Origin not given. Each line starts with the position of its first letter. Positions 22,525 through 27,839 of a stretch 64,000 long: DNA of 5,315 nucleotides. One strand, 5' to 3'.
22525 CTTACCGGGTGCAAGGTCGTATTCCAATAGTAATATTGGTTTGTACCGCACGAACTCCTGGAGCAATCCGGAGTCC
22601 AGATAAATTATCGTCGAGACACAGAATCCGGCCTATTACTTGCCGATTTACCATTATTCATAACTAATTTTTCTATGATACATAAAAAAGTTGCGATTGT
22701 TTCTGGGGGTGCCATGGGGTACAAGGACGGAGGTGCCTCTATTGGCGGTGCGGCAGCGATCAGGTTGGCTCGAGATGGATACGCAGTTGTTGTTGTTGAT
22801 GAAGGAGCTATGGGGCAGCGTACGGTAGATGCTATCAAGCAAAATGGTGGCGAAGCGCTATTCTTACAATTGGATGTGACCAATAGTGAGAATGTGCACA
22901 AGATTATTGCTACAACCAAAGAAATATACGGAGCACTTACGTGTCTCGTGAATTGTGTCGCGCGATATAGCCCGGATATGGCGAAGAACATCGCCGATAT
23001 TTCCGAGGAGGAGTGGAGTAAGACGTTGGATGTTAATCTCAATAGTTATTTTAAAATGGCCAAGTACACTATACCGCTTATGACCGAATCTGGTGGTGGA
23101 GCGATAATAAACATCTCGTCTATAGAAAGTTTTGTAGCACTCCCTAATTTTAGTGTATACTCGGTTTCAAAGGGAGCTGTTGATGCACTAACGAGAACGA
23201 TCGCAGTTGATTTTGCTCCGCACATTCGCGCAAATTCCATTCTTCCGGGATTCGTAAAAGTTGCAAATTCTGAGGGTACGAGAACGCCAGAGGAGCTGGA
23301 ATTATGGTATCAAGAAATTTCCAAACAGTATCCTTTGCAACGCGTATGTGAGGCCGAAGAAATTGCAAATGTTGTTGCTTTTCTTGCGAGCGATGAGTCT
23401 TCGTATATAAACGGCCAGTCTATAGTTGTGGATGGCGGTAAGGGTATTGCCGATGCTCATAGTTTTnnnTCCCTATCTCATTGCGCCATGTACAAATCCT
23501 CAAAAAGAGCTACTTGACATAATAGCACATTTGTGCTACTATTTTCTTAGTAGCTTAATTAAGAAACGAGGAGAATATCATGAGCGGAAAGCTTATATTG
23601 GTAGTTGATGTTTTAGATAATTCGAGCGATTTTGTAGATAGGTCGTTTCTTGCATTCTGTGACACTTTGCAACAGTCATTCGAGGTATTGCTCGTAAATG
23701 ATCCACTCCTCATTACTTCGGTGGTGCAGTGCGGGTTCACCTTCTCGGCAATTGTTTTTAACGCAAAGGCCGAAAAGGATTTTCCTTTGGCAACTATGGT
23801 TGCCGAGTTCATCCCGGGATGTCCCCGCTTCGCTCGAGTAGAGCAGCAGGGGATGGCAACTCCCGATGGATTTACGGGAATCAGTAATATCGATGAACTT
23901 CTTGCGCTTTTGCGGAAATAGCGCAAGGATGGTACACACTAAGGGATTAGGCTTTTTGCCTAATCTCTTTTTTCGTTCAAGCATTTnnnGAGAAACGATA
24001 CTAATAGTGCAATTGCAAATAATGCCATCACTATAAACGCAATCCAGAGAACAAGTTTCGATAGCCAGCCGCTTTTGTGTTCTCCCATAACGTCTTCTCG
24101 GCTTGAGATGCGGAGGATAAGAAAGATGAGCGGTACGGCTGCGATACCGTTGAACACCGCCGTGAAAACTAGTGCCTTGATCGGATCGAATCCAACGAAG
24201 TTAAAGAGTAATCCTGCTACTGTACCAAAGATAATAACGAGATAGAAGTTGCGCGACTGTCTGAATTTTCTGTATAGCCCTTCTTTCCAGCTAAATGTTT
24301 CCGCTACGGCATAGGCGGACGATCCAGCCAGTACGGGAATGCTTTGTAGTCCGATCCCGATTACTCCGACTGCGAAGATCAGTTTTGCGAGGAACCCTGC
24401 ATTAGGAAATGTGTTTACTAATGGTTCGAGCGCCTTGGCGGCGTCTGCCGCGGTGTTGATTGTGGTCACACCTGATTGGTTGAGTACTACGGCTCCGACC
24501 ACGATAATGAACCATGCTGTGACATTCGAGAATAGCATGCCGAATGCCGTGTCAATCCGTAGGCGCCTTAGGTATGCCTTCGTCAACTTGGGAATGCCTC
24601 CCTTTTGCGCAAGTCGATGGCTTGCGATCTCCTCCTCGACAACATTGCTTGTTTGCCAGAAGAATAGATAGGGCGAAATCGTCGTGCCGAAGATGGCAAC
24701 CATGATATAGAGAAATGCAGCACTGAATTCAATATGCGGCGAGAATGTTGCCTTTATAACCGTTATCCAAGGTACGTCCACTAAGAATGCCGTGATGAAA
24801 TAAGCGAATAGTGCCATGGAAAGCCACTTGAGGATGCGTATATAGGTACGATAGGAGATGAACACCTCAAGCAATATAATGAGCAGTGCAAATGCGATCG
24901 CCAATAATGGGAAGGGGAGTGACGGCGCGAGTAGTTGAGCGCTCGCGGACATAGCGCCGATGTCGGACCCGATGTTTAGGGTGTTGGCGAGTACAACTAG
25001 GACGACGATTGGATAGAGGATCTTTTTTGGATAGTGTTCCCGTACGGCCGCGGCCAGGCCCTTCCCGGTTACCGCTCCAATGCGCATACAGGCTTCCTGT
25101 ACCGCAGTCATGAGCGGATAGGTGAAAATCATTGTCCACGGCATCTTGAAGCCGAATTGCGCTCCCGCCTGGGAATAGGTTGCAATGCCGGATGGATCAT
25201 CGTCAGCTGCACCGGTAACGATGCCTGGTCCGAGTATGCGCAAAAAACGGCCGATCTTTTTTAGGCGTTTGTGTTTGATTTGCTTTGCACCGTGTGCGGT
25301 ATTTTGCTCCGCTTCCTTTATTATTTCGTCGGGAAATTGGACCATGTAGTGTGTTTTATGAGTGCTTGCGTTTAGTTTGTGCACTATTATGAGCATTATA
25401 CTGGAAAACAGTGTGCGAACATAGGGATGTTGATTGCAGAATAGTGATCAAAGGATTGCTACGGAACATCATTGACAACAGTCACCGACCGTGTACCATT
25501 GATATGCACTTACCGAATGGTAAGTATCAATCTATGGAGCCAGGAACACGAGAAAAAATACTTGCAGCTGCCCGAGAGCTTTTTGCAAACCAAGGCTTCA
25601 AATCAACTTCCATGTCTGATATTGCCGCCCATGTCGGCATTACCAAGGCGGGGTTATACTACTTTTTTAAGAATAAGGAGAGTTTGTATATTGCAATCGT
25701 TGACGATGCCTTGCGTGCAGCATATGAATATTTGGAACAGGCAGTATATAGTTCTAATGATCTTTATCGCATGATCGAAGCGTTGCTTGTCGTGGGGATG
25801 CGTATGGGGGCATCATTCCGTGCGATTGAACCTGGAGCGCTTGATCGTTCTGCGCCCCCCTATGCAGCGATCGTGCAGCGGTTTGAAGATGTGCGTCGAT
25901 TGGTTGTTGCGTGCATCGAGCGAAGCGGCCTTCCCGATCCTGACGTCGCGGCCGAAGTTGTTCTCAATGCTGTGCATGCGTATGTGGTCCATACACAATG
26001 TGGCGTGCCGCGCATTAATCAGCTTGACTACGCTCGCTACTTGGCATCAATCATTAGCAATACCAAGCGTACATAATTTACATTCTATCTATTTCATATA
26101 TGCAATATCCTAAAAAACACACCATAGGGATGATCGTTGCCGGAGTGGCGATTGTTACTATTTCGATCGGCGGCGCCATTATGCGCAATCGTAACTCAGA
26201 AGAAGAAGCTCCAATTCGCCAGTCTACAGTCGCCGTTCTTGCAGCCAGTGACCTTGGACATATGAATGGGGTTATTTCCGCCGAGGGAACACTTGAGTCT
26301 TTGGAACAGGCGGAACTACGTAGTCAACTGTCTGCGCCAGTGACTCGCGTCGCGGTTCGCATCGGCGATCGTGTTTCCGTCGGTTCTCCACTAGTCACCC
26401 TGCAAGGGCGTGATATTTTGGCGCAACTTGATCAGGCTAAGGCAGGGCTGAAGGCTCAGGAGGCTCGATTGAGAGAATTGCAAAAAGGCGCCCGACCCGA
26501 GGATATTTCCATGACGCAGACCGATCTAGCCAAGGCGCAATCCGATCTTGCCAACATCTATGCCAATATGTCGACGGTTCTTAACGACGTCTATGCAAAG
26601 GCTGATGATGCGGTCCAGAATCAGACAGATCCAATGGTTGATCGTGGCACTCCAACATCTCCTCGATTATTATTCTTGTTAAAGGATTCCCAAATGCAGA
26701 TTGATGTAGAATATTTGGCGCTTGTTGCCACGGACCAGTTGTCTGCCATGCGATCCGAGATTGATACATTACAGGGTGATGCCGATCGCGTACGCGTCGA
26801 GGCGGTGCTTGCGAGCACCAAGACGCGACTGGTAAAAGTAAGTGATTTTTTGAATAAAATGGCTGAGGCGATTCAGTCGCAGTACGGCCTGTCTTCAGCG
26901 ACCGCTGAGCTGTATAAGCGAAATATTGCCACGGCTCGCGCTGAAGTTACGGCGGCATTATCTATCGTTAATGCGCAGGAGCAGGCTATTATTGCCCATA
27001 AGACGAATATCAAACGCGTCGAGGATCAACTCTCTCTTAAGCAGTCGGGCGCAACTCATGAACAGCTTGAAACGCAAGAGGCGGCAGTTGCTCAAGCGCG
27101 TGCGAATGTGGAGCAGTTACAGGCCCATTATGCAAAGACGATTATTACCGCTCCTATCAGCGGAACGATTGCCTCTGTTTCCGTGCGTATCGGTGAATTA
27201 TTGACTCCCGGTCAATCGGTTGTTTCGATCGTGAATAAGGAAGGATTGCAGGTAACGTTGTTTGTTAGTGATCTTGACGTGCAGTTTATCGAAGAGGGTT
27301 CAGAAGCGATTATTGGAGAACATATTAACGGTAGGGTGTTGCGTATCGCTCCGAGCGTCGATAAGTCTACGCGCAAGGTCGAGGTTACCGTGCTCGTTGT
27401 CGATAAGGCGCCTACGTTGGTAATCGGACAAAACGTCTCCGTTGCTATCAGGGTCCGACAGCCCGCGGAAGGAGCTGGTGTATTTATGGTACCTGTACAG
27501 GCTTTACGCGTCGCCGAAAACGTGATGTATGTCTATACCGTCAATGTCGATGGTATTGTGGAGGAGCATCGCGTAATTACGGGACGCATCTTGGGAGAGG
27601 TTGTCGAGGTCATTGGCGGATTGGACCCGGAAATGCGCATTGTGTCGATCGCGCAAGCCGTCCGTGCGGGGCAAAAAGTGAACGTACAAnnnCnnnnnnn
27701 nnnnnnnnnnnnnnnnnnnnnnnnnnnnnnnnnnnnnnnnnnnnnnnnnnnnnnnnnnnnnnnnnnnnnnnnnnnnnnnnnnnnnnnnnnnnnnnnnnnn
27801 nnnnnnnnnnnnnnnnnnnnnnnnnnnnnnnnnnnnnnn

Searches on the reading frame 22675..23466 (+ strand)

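Call 60: search_protein_families(library=pfam, proteins=[window:22675-23466:+], max_evalue=0.001)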
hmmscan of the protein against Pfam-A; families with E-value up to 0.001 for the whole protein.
window:22675-23466:+ (264 aa): 4 families
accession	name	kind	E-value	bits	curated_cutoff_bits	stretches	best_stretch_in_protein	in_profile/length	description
PF13561.12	adh_short_C2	-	1.7e-64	218.1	27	1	21-255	6-234/236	Enoyl-(Acyl carrier protein) reductase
PF00106.31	adh_short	-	1.2e-43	149.3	26.6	1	20-203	9-191/195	short chain dehydrogenase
PF08659.16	KR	-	6.3e-05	23.4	22.6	1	22-175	11-162/180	KR domain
PF23441.1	SDR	-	0.00048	20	27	1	100-201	101-201/258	SDR-like rossmann domain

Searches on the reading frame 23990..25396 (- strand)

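Call 60: search_protein_families(library=pfam, proteins=[window:23990-25396:-], max_evalue=0.001)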
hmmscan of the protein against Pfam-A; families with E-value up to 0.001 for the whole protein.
window:23990-25396:- (469 aa): 1 family
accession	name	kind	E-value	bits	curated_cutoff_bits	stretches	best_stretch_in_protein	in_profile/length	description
PF01566.24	Nramp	-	1e-77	262.1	29.8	1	71-443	1-356/357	Natural resistance-associated macrophage protein-like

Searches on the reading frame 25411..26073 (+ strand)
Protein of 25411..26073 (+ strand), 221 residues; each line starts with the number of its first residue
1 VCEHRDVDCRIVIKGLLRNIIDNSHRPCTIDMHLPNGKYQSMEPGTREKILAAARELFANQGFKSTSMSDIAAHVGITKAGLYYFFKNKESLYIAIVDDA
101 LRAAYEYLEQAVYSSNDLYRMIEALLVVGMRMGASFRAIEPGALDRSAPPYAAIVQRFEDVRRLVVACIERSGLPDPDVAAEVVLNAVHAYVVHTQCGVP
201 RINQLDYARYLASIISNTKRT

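Call 60: search_protein_families(library=pfam, proteins=[window:25411-26073:+], max_evalue=0.001)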
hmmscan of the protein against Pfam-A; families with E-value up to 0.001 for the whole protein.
window:25411-26073:+ (221 aa): 2 families
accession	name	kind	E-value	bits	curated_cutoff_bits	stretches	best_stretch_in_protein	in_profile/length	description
PF00440.29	TetR_N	-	1.5e-17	63.5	24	1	50-96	1-47/47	Bacterial regulatory proteins, tetR family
PF13022.12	HTH_Tnp_1_2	-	0.00045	20.7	27.9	1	54-114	15-73/122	Helix-turn-helix of insertion element transposase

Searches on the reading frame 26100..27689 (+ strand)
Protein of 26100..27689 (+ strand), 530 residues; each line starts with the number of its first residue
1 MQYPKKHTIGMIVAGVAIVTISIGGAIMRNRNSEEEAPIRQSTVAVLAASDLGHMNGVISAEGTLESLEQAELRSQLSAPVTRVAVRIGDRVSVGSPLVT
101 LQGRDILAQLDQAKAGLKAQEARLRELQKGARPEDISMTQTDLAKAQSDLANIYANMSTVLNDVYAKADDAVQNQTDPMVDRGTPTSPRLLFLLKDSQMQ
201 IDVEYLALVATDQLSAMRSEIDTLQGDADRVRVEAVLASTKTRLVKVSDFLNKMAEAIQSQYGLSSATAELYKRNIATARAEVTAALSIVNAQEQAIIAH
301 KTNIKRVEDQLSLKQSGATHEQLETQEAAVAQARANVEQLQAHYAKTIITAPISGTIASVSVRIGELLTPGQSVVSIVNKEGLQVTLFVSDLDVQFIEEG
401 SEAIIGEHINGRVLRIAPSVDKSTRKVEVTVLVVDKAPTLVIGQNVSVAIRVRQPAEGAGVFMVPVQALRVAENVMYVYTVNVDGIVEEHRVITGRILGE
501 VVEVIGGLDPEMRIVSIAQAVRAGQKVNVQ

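Call 60: search_protein_families(library=pfam, proteins=[window:26100-27689:+], max_evalue=0.001)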
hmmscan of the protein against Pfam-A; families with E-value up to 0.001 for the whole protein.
window:26100-27689:+ (530 aa): 2 families
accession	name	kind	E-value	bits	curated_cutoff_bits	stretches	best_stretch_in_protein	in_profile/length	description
PF13437.12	HlyD_3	-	1.8e-14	54.8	22.2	1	349-438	2-101/106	HlyD family secretion protein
PF16576.10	HlyD_D23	-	1.1e-12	48.2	30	1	288-435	55-203/214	Barrel-sandwich domain of CusB or HlyD membrane-fusion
